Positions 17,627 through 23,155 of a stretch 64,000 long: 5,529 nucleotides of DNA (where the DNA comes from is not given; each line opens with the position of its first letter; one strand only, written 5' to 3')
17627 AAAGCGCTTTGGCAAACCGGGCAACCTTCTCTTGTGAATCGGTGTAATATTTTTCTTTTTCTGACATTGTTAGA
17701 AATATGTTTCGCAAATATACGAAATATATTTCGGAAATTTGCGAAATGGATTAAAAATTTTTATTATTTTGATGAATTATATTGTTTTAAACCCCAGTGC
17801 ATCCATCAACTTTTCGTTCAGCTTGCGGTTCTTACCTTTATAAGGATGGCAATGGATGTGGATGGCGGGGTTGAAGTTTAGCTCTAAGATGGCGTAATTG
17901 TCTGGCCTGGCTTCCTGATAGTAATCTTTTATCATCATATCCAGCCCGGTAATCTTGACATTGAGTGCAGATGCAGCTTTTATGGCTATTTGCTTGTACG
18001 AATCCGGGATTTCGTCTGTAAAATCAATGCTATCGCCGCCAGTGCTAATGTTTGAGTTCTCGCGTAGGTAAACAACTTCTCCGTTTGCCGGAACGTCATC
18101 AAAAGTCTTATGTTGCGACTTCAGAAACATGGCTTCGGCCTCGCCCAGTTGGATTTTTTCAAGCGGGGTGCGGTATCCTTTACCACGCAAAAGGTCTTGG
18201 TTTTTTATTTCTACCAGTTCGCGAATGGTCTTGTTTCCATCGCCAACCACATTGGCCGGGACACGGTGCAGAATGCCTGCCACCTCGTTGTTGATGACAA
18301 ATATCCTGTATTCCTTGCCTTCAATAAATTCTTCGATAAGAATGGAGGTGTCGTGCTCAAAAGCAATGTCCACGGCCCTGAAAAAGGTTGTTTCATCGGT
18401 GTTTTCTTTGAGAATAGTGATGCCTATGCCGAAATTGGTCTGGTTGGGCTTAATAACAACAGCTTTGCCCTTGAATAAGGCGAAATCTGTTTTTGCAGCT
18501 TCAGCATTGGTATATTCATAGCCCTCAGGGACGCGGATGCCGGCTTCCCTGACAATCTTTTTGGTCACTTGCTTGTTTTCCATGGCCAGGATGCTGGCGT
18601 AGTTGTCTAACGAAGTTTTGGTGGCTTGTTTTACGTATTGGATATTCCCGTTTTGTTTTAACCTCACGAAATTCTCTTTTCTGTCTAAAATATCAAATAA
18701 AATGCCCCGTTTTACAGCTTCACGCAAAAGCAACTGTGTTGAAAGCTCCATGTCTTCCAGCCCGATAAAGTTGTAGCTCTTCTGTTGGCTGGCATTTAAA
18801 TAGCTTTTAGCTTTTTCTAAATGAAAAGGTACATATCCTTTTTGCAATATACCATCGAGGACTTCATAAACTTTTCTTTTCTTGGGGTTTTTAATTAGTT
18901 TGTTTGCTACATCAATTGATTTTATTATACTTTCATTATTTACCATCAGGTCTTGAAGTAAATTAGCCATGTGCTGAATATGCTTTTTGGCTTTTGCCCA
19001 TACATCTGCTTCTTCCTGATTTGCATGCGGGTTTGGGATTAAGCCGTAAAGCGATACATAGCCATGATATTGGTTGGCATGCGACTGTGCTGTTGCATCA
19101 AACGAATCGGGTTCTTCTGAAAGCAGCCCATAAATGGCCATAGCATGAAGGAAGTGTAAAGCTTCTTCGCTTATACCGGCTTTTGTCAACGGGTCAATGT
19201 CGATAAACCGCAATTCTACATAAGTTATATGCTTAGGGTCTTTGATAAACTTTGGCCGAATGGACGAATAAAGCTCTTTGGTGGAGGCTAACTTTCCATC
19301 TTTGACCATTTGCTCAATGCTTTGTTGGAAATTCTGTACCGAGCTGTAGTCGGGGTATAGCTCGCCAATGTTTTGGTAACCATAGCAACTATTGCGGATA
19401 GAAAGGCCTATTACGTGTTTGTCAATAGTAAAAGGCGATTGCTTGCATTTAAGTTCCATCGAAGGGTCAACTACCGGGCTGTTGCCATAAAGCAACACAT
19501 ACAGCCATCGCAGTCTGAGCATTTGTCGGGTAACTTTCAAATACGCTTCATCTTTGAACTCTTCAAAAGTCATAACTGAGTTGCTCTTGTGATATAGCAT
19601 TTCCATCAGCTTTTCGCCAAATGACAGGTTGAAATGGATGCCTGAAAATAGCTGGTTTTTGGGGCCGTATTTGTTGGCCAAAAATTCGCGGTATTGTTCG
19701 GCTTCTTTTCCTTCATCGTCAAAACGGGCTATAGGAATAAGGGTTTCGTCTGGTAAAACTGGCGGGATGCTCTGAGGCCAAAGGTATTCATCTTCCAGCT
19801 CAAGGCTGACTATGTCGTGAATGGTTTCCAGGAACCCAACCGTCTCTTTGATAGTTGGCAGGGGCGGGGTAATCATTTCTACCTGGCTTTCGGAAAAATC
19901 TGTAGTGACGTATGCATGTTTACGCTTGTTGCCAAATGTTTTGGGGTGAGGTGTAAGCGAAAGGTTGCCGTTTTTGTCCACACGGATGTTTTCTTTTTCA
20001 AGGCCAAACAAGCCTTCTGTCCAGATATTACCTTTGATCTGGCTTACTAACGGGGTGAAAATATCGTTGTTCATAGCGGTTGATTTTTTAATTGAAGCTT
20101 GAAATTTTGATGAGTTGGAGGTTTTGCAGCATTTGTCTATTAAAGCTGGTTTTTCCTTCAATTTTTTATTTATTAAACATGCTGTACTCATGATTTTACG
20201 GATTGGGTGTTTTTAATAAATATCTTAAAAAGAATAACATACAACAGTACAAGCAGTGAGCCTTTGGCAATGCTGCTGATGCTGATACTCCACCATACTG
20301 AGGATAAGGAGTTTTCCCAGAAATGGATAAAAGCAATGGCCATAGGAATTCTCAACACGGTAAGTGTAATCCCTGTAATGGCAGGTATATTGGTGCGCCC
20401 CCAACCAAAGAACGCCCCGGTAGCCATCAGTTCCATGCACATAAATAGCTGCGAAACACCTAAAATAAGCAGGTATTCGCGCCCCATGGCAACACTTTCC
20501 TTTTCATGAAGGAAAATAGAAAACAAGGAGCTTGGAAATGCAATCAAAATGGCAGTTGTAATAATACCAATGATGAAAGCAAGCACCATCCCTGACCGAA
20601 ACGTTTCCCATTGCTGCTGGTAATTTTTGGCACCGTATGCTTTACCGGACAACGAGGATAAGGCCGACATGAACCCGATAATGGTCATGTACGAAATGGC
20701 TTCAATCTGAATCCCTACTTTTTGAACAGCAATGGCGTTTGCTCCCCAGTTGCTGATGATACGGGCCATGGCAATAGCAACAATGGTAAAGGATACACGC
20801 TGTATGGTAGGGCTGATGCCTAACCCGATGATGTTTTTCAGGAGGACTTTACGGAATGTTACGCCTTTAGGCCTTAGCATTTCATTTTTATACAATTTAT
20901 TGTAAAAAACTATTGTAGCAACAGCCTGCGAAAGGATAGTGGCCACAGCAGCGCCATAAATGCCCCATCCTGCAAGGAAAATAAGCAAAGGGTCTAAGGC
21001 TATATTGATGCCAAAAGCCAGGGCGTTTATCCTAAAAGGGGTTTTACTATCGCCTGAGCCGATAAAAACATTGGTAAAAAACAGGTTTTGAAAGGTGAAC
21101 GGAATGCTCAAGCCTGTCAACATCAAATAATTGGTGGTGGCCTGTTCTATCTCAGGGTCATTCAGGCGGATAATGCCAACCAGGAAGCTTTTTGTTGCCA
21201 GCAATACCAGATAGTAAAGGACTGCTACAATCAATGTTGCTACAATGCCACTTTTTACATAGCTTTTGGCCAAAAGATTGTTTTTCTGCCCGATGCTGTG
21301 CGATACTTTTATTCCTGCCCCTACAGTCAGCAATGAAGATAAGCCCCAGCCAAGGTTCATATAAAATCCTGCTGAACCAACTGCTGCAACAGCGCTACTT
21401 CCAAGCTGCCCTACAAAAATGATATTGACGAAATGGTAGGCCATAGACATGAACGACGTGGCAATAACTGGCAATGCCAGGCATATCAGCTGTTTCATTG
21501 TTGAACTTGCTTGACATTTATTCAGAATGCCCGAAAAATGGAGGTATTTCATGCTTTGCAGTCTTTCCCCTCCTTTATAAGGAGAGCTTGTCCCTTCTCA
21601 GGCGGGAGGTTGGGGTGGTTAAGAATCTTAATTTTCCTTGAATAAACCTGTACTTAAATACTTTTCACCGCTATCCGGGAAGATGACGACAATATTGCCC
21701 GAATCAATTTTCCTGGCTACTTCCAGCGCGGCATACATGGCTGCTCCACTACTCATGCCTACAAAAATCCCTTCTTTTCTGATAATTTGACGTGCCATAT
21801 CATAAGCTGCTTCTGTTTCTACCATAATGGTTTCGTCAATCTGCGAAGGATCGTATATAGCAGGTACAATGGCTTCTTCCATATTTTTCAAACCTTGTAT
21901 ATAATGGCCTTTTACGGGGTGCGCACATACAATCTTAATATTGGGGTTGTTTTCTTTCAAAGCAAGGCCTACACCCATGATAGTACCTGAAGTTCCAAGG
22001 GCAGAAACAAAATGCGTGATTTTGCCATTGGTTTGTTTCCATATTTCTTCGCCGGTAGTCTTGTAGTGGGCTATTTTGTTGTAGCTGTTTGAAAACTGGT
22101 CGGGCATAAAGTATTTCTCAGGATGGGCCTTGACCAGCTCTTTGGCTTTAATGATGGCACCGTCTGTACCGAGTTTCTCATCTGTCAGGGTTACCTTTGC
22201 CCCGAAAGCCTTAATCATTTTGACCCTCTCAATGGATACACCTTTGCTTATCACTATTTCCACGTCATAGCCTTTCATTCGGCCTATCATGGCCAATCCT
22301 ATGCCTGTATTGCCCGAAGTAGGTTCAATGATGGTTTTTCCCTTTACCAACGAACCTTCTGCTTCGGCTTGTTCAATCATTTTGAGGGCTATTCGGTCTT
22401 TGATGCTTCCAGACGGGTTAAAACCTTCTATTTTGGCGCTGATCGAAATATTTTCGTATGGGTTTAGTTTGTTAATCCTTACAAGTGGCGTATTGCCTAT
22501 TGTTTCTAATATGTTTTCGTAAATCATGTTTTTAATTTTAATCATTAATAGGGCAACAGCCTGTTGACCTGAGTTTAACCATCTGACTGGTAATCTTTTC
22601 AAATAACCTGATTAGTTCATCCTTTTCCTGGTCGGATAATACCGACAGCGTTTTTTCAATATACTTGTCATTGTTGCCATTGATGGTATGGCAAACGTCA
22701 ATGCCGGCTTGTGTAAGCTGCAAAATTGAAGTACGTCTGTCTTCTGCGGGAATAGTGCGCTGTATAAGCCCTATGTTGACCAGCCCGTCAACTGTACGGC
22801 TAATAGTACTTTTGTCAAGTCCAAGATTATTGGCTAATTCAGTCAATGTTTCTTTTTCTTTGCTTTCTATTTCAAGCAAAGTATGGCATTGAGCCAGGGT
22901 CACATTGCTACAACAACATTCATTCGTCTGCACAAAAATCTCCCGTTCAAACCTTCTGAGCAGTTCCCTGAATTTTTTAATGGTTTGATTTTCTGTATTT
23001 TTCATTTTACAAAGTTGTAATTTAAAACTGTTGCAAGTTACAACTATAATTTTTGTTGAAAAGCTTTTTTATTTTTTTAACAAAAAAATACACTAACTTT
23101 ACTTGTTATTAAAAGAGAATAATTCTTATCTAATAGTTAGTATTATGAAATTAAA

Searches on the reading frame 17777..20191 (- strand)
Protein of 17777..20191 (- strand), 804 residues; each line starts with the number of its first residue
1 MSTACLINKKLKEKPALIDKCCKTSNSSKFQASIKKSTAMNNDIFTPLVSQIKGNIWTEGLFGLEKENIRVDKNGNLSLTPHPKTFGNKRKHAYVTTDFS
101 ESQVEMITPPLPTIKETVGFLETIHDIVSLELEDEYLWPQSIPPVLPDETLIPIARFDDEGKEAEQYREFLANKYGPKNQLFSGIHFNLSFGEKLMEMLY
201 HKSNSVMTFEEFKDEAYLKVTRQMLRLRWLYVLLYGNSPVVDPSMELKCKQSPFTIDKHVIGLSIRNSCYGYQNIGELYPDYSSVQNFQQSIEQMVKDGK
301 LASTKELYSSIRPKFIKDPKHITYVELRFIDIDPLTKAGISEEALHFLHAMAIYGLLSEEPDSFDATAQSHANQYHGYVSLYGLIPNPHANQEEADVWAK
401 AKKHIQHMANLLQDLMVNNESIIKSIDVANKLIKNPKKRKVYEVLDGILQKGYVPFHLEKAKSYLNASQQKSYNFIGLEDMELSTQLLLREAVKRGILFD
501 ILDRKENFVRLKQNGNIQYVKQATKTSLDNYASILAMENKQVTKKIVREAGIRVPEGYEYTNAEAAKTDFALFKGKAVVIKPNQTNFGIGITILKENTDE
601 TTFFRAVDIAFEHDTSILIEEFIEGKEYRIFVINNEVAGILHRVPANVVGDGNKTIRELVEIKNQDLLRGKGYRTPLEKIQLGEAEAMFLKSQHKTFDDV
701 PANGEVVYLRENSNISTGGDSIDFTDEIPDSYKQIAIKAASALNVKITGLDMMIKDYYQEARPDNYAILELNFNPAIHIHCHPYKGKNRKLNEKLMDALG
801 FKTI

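Call 22: search_protein_families(library=pfam, proteins=[window:17777-20191:-], max_evalue=0.001)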
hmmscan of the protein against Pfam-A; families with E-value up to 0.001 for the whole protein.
window:17777-20191:- (804 aa): 7 families
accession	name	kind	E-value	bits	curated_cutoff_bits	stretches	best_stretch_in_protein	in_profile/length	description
PF04262.19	Glu_cys_ligase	-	6.4e-79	265.7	27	2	54-297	10-260/372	Glutamate-cysteine ligase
PF18419.6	ATP-grasp_6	-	1.4e-25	89.1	25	1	479-531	1-53/54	ATP-grasp-like domain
PF08443.16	RimK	-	3e-10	40.5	21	1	539-645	3-107/188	RimK-like ATP-grasp domain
PF14397.11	ATPgrasp_ST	-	3.7e-09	36.6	31.4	1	530-603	12-88/278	Sugar-transfer associated ATP-grasp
PF02655.19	ATP-grasp_3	-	9.1e-08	32.8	23.2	1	538-637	2-84/160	ATP-grasp domain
PF01071.24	GARS_A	-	2.2e-06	28.1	27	1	539-634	2-100/194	Phosphoribosylglycinamide synthetase, ATP-grasp (A) domain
PF07478.18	Dala_Dala_lig_C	-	1.2e-05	25.3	24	1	577-640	38-98/204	D-ala D-ala ligase C-terminus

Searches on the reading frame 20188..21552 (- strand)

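Call 22: search_protein_families(library=pfam, proteins=[window:20188-21552:-], max_evalue=0.001)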
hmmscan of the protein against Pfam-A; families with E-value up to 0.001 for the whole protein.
window:20188-21552:- (454 aa): 2 families
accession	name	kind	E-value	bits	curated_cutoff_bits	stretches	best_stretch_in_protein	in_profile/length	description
PF01554.23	MatE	-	6.1e-44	150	24.9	2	252-405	6-159/161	MatE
PF03023.19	MurJ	-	3e-09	36.5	27.4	1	15-230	192-409/451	Lipid II flippase MurJ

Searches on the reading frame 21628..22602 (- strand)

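Call 22: search_protein_families(library=pfam, proteins=[window:21628-22602:-], max_evalue=0.001)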
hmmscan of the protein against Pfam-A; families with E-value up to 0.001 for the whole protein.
window:21628-22602:- (324 aa): 1 family
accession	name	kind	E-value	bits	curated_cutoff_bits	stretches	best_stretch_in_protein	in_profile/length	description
PF00291.31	PALP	-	7.5e-71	239.3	35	1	32-310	2-295/295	Pyridoxal-phosphate dependent enzyme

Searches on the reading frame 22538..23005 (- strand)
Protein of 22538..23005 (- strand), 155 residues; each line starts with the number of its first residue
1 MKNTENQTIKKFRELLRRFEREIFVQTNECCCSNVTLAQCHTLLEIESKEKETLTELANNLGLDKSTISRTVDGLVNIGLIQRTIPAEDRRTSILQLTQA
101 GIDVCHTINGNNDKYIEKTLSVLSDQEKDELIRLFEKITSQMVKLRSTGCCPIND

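Call 63: search_protein_families(library=pfam, proteins=[window:22538-23005:-], max_evalue=0.01)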
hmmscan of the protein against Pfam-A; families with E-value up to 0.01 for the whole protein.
window:22538-23005:- (155 aa): 11 families
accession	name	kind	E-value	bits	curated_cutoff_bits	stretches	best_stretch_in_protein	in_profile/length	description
PF01047.28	MarR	-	2.9e-12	46.7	24.6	1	36-92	2-58/59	MarR family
PF12802.13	MarR_2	-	2.7e-10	40.7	27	1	34-91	2-60/61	MarR family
PF09339.16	HTH_IclR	-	1.1e-06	28.7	22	1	50-83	17-50/52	IclR helix-turn-helix domain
PF13463.12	HTH_27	-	7.4e-06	26.6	22.2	1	47-101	13-68/68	Winged helix DNA-binding domain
PF22381.2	Staph_reg_Sar_Rot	-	1.7e-05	25.2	27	1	34-106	11-83/85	Transcriptional regulator SarA/Rot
PF25212.1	HVO_A0114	-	6.4e-05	23.1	27.6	1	43-84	28-69/84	HVO_A0114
PF25213.1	HVO_A0261_N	-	0.00051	20.3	35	1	43-88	16-58/86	HVO_A0261 N-terminal domain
PF01978.25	TrmB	-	0.00076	19.7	25.6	1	48-83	19-54/68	Sugar-specific transcriptional regulator TrmB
PF13412.12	HTH_24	-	0.0024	17.9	21.9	1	43-82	9-48/48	Winged helix-turn-helix DNA-binding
PF12840.13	HTH_20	-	0.004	17.5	27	1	46-81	13-48/51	Helix-turn-helix domain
PF01022.26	HTH_5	-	0.0048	17.2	22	0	49-82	13-46/47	Bacterial regulatory protein, arsR family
